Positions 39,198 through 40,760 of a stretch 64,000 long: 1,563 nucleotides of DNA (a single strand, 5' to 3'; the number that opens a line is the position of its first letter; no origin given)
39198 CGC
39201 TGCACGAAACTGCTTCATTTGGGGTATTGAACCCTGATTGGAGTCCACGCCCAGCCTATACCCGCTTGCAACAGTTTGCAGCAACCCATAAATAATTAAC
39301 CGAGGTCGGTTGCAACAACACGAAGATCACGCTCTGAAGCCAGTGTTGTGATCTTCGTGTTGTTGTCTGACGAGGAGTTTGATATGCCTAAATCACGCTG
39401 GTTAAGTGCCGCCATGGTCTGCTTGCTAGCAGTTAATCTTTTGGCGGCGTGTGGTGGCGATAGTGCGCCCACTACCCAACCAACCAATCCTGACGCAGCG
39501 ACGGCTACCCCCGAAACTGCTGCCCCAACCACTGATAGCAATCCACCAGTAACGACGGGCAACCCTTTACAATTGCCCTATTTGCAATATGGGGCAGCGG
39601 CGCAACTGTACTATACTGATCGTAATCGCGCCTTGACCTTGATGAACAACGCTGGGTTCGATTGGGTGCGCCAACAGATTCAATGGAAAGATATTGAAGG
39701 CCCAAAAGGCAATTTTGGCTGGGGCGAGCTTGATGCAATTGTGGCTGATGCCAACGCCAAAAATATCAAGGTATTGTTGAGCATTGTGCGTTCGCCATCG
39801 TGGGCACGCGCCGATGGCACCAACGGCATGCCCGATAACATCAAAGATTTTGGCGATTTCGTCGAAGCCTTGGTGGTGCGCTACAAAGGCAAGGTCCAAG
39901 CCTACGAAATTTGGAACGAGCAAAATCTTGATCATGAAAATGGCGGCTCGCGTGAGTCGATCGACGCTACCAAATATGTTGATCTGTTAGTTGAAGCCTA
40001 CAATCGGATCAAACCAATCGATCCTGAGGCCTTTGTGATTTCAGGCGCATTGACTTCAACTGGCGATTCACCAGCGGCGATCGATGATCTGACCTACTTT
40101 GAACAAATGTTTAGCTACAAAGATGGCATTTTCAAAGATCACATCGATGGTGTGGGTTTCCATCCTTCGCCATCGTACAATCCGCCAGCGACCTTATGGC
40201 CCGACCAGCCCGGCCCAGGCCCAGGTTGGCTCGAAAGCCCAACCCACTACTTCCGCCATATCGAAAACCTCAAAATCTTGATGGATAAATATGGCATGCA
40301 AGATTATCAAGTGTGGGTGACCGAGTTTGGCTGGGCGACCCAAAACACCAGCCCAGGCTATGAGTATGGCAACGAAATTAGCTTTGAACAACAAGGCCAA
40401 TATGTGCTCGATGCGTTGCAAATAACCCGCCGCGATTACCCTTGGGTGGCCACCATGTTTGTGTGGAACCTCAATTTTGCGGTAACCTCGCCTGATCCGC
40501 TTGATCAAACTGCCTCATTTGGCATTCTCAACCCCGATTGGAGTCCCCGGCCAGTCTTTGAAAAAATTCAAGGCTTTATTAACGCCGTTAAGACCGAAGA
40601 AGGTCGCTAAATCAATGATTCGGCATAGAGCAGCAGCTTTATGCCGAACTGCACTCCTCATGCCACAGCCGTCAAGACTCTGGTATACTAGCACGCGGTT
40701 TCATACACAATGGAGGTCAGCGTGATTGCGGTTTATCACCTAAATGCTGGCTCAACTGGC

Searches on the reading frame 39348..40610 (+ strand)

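Call 54: search_protein_families(library=pfam, proteins=[window:39348-40610:+], max_evalue=0.001)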
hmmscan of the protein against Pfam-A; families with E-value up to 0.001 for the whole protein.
window:39348-40610:+ (420 aa): 3 families
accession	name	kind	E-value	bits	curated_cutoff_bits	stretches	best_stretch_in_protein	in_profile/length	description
PF00150.24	Cellulase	-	5.3e-08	33.1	23.5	1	89-329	18-238/272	Cellulase (glycosyl hydrolase family 5)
PF00331.26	Glyco_hydro_10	-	1.7e-07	31.2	22.1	1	110-228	44-165/311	Glycosyl hydrolase family 10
PF02449.21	Glyco_hydro_42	-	0.00054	19.9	21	1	94-145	14-66/376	Beta-galactosidase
